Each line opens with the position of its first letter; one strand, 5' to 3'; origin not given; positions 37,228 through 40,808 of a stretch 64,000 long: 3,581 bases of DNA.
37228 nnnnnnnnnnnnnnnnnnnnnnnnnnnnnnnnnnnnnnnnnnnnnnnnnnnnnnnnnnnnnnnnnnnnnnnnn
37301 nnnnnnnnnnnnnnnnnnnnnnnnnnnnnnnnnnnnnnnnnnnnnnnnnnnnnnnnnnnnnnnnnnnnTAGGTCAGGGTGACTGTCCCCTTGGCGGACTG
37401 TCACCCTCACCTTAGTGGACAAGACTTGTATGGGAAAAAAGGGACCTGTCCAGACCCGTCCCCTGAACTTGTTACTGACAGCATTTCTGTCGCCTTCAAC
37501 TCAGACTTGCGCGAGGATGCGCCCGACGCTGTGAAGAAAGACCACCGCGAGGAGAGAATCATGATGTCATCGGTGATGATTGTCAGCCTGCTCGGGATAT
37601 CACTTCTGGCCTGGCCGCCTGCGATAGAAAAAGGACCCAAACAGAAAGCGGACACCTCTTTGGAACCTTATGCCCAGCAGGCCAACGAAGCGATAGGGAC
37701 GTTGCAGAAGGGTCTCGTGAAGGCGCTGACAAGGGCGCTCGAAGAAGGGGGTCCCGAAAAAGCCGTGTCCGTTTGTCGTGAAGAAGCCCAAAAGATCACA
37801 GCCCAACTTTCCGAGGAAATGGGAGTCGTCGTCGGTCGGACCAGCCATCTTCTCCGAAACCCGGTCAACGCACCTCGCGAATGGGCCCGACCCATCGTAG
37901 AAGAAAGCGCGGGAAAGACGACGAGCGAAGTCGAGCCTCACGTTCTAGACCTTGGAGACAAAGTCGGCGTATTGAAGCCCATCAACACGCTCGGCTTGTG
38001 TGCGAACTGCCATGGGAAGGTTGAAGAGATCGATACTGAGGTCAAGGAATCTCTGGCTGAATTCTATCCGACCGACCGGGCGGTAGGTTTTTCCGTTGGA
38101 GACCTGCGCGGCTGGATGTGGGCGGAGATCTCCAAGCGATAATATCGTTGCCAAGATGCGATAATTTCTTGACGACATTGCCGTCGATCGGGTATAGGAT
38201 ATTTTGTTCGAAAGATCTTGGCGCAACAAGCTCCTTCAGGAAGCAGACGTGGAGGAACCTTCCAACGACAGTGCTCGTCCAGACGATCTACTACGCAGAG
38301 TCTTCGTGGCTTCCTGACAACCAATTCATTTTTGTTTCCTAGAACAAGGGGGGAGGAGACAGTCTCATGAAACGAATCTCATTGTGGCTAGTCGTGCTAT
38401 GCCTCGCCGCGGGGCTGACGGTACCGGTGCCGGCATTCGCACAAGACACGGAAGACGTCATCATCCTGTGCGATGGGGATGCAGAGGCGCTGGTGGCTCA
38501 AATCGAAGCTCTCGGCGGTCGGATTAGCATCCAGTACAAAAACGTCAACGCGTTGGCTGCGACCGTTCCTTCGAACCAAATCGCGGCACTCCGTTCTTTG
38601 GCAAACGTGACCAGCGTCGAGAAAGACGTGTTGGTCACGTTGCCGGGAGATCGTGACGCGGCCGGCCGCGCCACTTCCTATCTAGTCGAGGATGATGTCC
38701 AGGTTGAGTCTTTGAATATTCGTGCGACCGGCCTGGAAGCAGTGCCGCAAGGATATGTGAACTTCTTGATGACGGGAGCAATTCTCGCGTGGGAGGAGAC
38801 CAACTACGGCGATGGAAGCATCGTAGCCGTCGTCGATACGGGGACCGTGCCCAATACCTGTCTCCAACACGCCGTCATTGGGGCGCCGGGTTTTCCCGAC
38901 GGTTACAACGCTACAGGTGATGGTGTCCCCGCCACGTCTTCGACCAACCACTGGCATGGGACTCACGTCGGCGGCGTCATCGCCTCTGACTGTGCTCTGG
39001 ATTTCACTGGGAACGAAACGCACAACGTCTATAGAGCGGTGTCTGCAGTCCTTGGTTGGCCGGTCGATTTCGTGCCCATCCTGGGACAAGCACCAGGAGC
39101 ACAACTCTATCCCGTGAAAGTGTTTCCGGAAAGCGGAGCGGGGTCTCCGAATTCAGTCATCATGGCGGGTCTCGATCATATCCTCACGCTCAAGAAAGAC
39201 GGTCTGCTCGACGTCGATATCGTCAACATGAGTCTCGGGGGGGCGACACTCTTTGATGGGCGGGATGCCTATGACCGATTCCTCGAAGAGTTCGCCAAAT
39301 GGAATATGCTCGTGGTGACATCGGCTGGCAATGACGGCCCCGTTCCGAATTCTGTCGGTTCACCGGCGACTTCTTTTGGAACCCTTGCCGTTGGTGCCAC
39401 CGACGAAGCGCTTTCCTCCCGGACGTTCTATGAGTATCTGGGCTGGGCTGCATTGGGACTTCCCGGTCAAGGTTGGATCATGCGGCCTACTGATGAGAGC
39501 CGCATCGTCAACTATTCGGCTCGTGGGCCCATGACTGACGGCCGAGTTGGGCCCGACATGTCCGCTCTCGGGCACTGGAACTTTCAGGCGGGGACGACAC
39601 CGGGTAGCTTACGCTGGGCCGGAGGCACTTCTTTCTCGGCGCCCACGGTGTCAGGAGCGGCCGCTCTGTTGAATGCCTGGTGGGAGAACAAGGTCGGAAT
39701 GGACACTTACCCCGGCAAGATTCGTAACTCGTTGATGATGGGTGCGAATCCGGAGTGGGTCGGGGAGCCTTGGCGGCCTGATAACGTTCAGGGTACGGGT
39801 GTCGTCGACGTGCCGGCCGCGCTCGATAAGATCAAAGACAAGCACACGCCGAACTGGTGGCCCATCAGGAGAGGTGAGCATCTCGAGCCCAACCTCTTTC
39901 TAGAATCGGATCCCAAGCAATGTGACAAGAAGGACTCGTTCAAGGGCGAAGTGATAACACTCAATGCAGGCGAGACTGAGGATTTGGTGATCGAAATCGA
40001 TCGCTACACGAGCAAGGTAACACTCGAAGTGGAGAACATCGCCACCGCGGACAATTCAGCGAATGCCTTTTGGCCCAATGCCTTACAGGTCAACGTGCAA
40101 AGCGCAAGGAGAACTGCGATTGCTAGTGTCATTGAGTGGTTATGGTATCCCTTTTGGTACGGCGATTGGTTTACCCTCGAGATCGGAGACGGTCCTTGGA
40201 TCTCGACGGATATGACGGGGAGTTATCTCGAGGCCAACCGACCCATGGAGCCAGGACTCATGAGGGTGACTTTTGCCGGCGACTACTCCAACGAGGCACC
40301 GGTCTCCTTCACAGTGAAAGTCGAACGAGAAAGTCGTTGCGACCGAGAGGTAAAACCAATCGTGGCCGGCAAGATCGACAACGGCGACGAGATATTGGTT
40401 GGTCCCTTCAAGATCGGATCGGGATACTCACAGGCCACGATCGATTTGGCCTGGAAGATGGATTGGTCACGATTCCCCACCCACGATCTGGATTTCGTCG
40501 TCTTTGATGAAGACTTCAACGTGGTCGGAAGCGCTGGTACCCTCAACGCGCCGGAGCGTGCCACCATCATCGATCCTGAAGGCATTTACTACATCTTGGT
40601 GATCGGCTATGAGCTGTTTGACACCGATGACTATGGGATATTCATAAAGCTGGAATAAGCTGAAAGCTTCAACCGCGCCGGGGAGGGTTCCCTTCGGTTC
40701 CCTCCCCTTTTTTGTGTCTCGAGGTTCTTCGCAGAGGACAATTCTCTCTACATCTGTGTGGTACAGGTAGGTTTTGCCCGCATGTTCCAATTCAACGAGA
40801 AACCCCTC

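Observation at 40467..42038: Tandem paralogous secreted proteins built from a duplicated Cys-containing module of about 55 aa, adjacent to the S8 subtilase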

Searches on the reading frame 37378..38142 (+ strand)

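Call 3: search_protein_families(library=pfam, proteins=[window:37378-38142:+], max_evalue=1)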
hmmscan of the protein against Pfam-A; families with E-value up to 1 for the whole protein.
window:37378-38142:+ (254 aa): 3 families
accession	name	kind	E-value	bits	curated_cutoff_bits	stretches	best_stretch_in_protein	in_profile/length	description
PF11845.13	Tll0287-like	-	4e-12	47.2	24.1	1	117-247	34-139/144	Tll0287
PF01927.22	Mut7-C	-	0.058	13.9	23.3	1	117-228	12-114/146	Mut7-C RNAse domain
PF12726.12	SEN1_N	-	0.26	9.9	24.7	1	50-136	458-539/747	SEN1 N terminal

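Call 4: search_protein_families(library=ncbifam, proteins=[window:37378-38142:+], max_evalue=1)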
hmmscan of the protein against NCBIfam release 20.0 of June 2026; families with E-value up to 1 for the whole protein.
window:37378-38142:+ (254 aa): 2 families
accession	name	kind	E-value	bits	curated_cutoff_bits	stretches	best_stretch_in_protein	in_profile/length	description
NF008898.0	PRK11933.1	equivalog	0.097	11.1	588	1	85-150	200-267/480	16S rRNA (cytosine(1407)-C(5))-methyltransferase RsmF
NF047466.1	hybrid_RR_LvrB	exception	0.23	10.6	500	1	113-175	112-179/377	hybrid histidine kinase/response regulator LvrB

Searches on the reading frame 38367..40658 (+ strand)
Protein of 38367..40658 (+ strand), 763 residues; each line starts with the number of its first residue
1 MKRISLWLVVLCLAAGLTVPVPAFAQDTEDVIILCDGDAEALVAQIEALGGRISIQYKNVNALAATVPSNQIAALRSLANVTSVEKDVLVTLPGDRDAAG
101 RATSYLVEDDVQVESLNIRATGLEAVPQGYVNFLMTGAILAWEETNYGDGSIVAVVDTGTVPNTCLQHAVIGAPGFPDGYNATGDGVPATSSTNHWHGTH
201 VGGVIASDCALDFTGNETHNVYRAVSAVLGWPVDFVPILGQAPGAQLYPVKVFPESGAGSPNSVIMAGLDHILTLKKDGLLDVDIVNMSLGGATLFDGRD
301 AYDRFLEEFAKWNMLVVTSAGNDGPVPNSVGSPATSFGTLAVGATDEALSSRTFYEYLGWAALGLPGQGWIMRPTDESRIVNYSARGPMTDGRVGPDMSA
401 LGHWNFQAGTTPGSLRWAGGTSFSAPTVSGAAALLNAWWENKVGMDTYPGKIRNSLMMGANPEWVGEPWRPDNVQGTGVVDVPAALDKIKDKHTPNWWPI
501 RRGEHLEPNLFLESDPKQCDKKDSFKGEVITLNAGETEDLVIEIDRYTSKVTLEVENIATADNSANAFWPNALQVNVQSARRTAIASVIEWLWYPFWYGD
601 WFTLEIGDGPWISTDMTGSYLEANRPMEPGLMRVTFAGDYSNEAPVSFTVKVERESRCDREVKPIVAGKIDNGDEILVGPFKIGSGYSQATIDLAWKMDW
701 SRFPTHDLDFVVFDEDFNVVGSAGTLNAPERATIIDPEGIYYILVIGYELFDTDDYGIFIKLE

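Call 3: search_protein_families(library=pfam, proteins=[window:38367-40658:+], max_evalue=1)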
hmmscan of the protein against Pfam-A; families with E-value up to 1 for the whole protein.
window:38367-40658:+ (763 aa): 3 families
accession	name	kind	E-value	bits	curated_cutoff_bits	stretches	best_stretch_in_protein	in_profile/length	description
PF00082.27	Peptidase_S8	-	1.4e-32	113.6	21.8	1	148-460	1-273/288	Subtilase family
PF05922.21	Inhibitor_I9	-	0.0093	17.1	21.2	1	54-92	42-81/82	Peptidase inhibitor I9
PF16392.11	DUF5001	-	0.084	13.3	23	1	528-563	41-78/86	Ig-like domain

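Call 4: search_protein_families(library=ncbifam, proteins=[window:38367-40658:+], max_evalue=1)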
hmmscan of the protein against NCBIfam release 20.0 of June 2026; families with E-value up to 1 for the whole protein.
window:38367-40658:+ (763 aa): 8 families
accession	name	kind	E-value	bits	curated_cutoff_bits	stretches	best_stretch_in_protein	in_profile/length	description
TIGR03921.1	T7SS_mycosin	equivalog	3.3e-20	72.5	278.75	1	141-493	6-293/353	type VII secretion-associated serine protease mycosin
TIGR03895.1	protease_PatA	subfamily_domain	3.1e-07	29.5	421.05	2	282-348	57-122/606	PatA/PatG family cyanobactin maturation protease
NF049966.1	QH_SP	equivalog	7.5e-07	28.7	165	1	238-324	50-126/219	subtilisin-like serine protease QhpE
NF033595.1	denti_PrtP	equivalog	1.2e-06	27.5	300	1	286-496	342-512/606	dentilisin complex serine proteinase subunit PrtP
NF040553.1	SGO_0316_fam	subfamily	0.0012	16.6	1400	1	378-485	651-762/1486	SGO_0316/SGO_0317 family LPXTG-anchored serine peptidase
NF042956.1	IteS_antiphage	equivalog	0.0096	14.2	900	1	148-213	254-309/747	S8 family anti-phage peptidase IteS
NF040809.1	germ_prot_CspBA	exception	0.084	10.4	1250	1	381-482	419-518/1099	bifunctional germination protease/germinant receptor pseudoprotease CspBA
NF040808.2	CspC_non_triad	exception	0.13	10.7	675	0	384-491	447-554/556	bile acid germinant receptor pseudoprotease CspC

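Call 33: search_protein_families(library=padloc, proteins=[window:38367-40658:+], max_evalue=0.1)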
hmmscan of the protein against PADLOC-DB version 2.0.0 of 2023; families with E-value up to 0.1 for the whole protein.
window:38367-40658:+ (763 aa): 3 families
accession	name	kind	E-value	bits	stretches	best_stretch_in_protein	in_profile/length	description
PDLC03014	subtilase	-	7.6e-18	63.2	1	144-461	167-376/391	-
PDLC02197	IetS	-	0.00015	18.2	1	149-324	257-397/749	-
PDLC02199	IetS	-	0.00051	16.3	1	381-447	518-591/826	-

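Call 60: find_related_loci(query=A4, collection=metagenome_contigs, flank=4000)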
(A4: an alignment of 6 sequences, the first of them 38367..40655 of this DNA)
Query A4 (763 aa) in metagenome_contigs; peptide patterns used: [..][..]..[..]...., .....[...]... (x = any residue, [..] = any of these).
600 stretches matched a pattern (row limit reached: there are more); 366 encode a relative of the query (tblastn E <= 1e-3); the best 80 are kept; 80 distinct loci.
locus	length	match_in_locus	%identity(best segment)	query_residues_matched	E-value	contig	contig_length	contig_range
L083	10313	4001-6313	52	1-763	0e+0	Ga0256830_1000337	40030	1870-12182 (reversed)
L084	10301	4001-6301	51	1-761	0e+0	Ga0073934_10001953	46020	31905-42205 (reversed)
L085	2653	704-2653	53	1-651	0e+0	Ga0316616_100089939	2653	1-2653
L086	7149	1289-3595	46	1-763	0e+0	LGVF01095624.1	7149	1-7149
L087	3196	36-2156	46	69-763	0e+0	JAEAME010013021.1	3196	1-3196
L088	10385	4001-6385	47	1-763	0e+0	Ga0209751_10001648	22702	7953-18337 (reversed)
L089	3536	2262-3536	52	8-434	5e-125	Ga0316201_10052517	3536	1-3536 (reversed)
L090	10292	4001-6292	30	7-756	6e-81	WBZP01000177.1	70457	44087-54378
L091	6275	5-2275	32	10-750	4e-81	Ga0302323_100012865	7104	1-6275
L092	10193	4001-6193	30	25-755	8e-78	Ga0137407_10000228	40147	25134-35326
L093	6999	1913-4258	29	1-752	3e-77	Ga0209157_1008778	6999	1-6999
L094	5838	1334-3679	29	1-752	2e-77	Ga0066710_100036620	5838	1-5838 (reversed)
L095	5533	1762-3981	29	22-751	2e-76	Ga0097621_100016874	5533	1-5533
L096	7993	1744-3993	28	8-755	3e-76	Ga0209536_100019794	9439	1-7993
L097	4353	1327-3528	31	1-750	2e-76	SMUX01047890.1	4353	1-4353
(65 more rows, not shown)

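Call 69: list_cluster_members(proteins=[window:38367-40658:+, window:34333-37371:+, window:42241-43023:+, window:44385-44879:+])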
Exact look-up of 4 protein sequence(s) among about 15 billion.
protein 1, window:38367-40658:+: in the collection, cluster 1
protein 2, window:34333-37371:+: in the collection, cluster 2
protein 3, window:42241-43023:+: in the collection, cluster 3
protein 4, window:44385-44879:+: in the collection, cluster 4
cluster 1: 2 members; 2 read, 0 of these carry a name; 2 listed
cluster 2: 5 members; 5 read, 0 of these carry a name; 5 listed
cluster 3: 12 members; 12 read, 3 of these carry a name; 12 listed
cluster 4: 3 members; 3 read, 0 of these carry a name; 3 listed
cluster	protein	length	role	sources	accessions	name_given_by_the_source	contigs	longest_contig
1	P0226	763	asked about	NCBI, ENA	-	-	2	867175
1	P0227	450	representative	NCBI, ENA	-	-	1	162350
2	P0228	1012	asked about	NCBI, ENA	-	-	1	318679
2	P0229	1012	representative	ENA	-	-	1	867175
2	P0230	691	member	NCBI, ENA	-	-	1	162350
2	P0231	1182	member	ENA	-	-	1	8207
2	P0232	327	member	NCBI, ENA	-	-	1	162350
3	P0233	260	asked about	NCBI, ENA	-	-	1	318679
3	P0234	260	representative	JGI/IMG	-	-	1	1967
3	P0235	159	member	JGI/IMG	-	ABC-type polysaccharide/polyol phosphate export permease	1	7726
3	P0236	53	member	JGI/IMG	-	ABC-type polysaccharide/polyol phosphate export permease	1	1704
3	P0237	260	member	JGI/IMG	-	ABC-type polysaccharide/polyol phosphate export permease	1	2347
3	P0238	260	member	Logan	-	-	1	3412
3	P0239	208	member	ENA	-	-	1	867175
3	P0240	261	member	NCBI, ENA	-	-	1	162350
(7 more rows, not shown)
